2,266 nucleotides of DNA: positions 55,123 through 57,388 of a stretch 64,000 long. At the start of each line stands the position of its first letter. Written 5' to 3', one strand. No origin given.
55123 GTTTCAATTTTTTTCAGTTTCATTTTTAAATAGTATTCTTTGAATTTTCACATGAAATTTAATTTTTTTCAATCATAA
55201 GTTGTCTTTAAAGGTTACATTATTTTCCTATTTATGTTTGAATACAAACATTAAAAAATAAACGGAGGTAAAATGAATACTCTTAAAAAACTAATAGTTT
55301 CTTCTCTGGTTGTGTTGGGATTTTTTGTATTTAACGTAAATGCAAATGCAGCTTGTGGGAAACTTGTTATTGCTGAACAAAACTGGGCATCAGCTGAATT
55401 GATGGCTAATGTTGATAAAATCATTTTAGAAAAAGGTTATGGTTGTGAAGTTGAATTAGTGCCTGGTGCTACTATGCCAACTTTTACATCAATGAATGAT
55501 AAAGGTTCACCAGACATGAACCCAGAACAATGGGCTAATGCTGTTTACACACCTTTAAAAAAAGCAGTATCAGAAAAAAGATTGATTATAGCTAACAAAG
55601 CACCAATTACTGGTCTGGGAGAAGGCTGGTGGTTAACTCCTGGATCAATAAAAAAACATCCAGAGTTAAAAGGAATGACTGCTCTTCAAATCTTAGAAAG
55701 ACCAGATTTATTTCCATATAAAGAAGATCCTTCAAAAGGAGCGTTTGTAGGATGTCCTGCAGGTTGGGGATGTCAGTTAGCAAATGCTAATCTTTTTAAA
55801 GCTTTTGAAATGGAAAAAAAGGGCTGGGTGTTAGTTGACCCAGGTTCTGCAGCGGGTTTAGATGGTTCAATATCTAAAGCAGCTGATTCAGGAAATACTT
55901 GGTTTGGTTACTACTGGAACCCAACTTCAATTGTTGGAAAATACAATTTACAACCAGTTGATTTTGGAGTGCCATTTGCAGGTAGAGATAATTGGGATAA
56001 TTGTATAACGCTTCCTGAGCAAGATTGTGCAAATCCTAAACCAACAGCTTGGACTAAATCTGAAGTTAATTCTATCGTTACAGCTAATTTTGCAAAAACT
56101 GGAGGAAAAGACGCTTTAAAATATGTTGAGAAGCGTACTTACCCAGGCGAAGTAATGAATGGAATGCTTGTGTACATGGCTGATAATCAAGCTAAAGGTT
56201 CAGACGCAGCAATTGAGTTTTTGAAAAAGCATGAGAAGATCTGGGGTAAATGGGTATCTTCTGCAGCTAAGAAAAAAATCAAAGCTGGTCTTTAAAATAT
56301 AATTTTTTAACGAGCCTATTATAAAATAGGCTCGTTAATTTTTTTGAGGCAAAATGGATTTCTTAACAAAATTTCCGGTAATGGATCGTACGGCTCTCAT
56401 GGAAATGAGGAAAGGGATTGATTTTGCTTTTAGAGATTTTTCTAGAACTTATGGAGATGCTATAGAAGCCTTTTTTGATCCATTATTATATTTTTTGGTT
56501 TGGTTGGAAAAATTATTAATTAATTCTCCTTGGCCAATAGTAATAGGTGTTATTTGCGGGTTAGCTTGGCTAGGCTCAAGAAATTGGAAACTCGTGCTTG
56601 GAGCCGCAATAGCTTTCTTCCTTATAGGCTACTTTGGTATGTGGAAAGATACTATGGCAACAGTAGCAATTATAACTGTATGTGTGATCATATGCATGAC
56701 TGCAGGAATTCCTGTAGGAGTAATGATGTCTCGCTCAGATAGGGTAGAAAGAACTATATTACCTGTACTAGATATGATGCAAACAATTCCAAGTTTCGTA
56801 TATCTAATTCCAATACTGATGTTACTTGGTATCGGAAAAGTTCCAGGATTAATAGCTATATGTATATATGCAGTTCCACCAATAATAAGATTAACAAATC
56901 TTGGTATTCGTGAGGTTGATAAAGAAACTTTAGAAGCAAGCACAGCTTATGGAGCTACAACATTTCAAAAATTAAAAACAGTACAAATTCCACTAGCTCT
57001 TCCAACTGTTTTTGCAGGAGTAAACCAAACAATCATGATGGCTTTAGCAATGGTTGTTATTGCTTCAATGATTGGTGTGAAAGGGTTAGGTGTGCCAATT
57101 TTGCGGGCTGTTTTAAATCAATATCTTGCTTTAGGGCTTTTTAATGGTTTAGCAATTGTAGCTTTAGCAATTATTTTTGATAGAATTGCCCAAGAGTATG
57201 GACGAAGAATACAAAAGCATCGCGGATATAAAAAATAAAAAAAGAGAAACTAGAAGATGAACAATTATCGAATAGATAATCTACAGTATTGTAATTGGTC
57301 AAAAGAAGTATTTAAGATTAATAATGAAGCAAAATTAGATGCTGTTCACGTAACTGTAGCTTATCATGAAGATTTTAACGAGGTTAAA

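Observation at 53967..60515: Uncharacterised catabolic locus: enolase-superfamily enzyme plus betaine-type SBP/permease (no ATPase), M19-like protein, 556-aa unknown and DUF3726-like protein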

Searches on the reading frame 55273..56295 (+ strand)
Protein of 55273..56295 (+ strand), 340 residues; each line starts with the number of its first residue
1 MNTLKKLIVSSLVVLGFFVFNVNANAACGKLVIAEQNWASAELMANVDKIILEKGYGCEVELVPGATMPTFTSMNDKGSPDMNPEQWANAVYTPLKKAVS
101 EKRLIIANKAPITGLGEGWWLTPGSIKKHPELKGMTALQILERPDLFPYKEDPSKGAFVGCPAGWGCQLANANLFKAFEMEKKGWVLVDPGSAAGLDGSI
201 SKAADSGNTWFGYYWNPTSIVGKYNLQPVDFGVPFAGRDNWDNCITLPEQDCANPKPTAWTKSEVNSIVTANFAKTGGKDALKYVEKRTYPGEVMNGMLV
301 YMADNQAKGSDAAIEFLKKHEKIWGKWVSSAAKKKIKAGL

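Call 3: search_protein_families(library=pfam, proteins=[window:55273-56295:+], max_evalue=0.01)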
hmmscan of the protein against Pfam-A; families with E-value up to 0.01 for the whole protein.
window:55273-56295:+ (340 aa): 1 family
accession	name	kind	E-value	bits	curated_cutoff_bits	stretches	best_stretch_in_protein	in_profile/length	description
PF04069.17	OpuAC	-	1.9e-42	146.1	21.2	1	30-319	2-257/257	Substrate binding domain of ABC-type glycine betaine transport system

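Call 4: search_protein_families(library=ncbifam, proteins=[window:55273-56295:+], max_evalue=0.01)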
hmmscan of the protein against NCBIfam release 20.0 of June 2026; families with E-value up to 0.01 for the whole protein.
window:55273-56295:+ (340 aa): 2 families
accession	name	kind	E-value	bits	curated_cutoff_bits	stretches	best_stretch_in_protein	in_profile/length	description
NF008334.0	PRK11119.1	equivalog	1.9e-08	33.8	215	1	127-333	121-328/331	glycine betaine/L-proline ABC transporter substrate-binding protein ProX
TIGR03414.1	ABC_choline_bnd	subfamily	0.0089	15.3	379.05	0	262-330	207-274/291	choline ABC transporter substrate-binding protein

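Call 17: search_solved_structures(query=window:55273-56295:+, max_evalue=0.001)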
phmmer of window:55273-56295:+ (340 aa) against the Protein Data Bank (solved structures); distinct sequences matched with E-value up to 0.001: 1.
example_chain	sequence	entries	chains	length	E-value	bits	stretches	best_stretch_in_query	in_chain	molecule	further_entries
7yle_A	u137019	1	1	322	2.5e-48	168.4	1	6-338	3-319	Glycine betaine/proline ABC transporter, periplasmic glycinebetaine/proline-binding protei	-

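Call 25: search_solved_structures(query=window:55273-56295:+, max_evalue=0.001, show_alignments=1)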
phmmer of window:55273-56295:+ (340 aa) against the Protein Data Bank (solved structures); distinct sequences matched with E-value up to 0.001: 1.
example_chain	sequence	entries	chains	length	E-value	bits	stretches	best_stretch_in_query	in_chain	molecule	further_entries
7yle_A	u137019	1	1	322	2.5e-48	168.4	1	6-338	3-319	Glycine betaine/proline ABC transporter, periplasmic glycinebetaine/proline-binding protei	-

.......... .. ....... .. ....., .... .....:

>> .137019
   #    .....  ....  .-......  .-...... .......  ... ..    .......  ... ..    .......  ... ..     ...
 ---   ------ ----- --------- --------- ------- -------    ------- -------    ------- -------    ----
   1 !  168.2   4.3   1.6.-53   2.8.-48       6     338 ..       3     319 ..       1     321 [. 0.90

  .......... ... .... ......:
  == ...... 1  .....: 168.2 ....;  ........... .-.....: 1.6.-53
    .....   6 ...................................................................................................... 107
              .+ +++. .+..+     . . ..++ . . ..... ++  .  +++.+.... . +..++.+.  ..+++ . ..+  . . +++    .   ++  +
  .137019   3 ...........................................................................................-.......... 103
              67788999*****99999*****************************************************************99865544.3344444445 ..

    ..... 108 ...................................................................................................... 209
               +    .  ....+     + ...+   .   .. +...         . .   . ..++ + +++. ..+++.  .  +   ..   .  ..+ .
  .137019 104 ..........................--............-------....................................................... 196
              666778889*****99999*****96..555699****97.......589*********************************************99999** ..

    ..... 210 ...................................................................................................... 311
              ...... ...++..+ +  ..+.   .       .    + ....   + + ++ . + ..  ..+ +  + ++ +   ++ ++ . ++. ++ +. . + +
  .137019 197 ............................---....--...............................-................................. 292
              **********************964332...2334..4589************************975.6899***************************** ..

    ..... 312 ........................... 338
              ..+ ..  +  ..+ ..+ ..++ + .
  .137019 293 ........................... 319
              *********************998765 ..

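Call 95: list_cluster_members(proteins=[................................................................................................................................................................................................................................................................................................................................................, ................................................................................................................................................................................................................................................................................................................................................, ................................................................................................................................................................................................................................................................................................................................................, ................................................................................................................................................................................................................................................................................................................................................, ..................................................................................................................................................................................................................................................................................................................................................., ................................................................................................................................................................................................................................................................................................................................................, window:55273-56295:+])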
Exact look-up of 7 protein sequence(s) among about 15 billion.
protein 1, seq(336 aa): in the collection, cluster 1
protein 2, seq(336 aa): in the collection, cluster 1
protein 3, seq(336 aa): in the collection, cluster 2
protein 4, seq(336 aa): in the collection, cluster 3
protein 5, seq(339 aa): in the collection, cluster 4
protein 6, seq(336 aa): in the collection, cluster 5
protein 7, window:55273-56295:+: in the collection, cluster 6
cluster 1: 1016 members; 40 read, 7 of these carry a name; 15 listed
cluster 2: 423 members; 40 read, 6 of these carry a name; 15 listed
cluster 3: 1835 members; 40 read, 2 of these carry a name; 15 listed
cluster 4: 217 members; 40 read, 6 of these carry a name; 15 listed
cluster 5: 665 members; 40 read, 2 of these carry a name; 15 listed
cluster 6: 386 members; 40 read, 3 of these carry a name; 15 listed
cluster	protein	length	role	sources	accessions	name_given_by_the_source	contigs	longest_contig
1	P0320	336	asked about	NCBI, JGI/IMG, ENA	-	-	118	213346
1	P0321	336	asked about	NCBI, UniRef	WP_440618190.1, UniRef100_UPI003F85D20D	glycine betaine ABC transporter substrate-binding protein [Candidatus Pelagibacter sp. ... | glycine betaine ABC transporter substrate-binding protein n=1 Tax=Candidatus Pelagibacter ...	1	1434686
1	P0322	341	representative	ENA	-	-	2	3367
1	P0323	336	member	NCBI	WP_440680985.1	glycine betaine ABC transporter substrate-binding protein [Candidatus Pelagibacter sp. ...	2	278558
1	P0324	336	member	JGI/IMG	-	glycine betaine/proline transport system substrate-binding protein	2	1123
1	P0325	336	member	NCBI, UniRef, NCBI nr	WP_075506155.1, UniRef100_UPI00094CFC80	glycine betaine ABC transporter substrate-binding protein [Candidatus Pelagibacter ... | glycine betaine ABC transporter substrate-binding protein n=1 Tax=Pelagibacter ubique ... | glycine betaine ABC transporter substrate-binding protein [Candidatus Pelagibacter ubique]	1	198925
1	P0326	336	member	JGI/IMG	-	glycine betaine/proline transport system substrate-binding protein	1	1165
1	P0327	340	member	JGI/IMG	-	glycine betaine/proline transport system substrate-binding protein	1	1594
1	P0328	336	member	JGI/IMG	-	glycine betaine/proline transport system substrate-binding protein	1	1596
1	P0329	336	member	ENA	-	-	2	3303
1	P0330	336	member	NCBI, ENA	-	-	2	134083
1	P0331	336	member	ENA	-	-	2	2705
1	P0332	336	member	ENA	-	-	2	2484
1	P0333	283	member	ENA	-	-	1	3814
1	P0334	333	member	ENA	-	-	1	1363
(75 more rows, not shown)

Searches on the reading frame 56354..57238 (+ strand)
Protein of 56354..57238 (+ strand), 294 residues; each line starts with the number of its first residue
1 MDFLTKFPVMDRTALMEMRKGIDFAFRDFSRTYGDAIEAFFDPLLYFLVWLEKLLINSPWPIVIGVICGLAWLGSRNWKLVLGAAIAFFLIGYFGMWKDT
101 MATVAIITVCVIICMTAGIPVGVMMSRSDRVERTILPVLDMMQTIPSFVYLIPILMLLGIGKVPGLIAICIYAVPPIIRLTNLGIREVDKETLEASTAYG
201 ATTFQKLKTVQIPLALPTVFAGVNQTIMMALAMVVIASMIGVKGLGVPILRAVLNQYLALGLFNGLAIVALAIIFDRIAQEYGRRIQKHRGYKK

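Call 3: search_protein_families(library=pfam, proteins=[window:56354-57238:+], max_evalue=0.01)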
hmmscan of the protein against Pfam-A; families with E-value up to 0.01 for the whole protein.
window:56354-57238:+ (294 aa): 1 family
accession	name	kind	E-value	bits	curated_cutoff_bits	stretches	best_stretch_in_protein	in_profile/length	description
PF00528.27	BPD_transp_1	-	7.5e-26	91.4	26.4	1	118-286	1-182/184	Binding-protein-dependent transport system inner membrane component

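Call 4: search_protein_families(library=ncbifam, proteins=[window:56354-57238:+], max_evalue=0.01)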
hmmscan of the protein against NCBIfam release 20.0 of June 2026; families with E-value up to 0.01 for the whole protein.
window:56354-57238:+ (294 aa): 27 families (the best 25 are shown)
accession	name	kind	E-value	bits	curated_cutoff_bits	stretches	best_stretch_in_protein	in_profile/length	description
TIGR03416.1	ABC_choXWV_perm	equivalog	8.6e-77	258.2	363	1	35-278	26-266/267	choline ABC transporter permease subunit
NF008196.0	PRK10952.1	equivalog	7.8e-71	238.7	439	1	20-287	71-333/356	glycine betaine/L-proline ABC transporter permease ProW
NF040733.1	ABC_perm_U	equivalog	1.8e-15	57.1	295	1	101-254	59-213/251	ABC transporter permease subunit SaoP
NF007545.0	PRK10160.1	equivalog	8.4e-14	51.6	342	1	95-272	75-252/275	taurine ABC transporter permease TauC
TIGR01097.1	PhnE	equivalog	5.1e-11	42.5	216.7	1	96-285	57-250/252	phosphonate ABC transporter, permease protein PhnE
TIGR01183.1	ntrB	equivalog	3.5e-10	39.9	209.05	1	95-253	14-173/202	nitrate ABC transporter permease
NF008470.0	PRK11365.1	equivalog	3e-09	36.7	347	1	58-249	13-212/263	aliphatic sulfonate ABC transporter permease SsuC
TIGR02138.1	phosphate_pstC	equivalog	5.2e-08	32.3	196.45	1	92-243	58-233/296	phosphate ABC transporter permease subunit PstC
NF008049.0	PRK10782.1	subfamily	1.2e-07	31.6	212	1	98-286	11-210/217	methionine ABC transporter permease MetI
TIGR00974.1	3a0107s02c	equivalog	5.4e-07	29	193.45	1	95-223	51-190/272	phosphate ABC transporter permease PstA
TIGR03226.1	PhnU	equivalog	9.5e-07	28.5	283.45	1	153-246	172-263/311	2-aminoethylphosphonate ABC transporter permease subunit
NF007044.0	PRK09497.1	equivalog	9.8e-07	28.5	348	1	177-242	165-230/285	spermidine/putrescine ABC transporter permease PotB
NF045474.1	Opp2C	equivalog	4.8e-06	26.3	300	1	101-246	40-184/236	nickel transporter permease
NF045473.1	Opp1C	equivalog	4.9e-06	26.2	350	1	102-247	69-213/267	nickel/cobalt ABC transporter permease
NF007047.0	PRK09500.1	equivalog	7.2e-06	25.8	326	1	101-244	66-210/257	spermidine/putrescine ABC transporter permease PotC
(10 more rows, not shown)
